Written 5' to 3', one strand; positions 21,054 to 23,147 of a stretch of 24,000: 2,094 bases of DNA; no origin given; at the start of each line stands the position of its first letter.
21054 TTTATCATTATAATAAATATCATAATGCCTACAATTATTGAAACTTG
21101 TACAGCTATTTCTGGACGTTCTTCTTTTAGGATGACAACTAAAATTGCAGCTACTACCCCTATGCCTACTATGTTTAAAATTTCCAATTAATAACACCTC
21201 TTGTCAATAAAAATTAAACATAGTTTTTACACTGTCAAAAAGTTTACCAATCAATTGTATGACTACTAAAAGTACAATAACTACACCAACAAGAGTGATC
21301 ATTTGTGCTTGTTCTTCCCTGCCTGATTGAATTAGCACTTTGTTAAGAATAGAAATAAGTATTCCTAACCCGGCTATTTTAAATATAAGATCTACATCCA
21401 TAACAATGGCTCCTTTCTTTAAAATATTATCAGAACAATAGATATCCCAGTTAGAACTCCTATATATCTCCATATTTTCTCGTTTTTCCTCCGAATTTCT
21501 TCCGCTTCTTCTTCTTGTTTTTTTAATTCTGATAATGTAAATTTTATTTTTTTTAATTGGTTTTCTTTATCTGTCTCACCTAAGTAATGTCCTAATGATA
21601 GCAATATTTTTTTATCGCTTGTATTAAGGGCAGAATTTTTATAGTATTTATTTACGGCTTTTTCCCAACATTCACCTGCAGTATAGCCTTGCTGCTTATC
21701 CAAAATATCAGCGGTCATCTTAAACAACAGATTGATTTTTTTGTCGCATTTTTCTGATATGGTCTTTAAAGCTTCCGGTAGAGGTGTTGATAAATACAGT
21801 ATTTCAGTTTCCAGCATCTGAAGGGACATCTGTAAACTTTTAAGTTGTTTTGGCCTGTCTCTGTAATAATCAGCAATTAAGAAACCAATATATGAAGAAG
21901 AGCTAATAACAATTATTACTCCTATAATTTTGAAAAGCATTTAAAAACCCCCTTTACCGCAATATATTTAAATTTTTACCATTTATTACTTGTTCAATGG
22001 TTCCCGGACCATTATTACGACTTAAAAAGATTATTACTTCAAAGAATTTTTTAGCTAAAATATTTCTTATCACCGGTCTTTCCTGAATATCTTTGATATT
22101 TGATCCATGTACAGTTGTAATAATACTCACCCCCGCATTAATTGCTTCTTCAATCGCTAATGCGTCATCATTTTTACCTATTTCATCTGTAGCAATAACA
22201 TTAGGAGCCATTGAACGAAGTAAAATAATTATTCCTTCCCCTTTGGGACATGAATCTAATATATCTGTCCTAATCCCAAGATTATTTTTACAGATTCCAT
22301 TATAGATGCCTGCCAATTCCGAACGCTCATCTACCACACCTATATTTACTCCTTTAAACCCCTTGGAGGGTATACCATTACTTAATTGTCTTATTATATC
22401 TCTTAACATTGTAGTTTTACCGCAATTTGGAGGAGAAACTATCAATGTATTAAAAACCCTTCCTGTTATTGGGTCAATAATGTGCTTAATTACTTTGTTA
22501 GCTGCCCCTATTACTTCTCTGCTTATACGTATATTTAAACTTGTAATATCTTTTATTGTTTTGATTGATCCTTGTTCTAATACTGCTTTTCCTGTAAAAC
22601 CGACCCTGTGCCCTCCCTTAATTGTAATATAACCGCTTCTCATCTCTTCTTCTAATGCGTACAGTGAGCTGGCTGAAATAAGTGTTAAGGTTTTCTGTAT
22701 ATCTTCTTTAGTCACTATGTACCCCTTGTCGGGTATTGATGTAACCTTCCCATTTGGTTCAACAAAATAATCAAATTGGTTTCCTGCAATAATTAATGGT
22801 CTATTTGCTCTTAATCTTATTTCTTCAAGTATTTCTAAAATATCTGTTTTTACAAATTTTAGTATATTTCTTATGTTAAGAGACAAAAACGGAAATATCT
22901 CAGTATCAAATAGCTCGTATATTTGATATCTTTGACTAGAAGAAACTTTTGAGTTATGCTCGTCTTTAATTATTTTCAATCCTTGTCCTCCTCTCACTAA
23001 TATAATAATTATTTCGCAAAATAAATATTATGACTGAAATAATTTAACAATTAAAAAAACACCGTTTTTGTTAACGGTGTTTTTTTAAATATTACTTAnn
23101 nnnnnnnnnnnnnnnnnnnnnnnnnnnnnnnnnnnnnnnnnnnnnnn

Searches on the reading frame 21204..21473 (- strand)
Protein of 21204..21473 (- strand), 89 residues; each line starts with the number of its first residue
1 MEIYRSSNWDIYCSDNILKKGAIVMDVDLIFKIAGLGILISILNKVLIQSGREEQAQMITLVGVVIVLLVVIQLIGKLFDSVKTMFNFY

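Call 30: search_protein_families(library=pfam, proteins=[window:21204-21473:-])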
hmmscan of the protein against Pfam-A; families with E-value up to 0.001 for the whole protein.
window:21204-21473:- (89 aa): 1 family
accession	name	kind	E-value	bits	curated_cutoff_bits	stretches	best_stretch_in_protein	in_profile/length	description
PF06686.16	SpoIIIAC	-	7e-17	61.8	24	1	30-85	1-56/56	Stage III sporulation protein AC/AD protein family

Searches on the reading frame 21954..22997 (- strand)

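Call 30: search_protein_families(library=pfam, proteins=[window:21954-22997:-])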
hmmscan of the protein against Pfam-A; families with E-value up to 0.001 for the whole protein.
window:21954-22997:- (347 aa): 2 families
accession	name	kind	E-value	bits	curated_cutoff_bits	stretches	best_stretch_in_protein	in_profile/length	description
PF19568.5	Spore_III_AA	-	7.9e-106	354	27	1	32-341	5-302/306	Sporulation stage III, protein AA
PF03266.21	NTPase_1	-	0.00082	19.7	23.9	0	185-216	3-35/168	NTPase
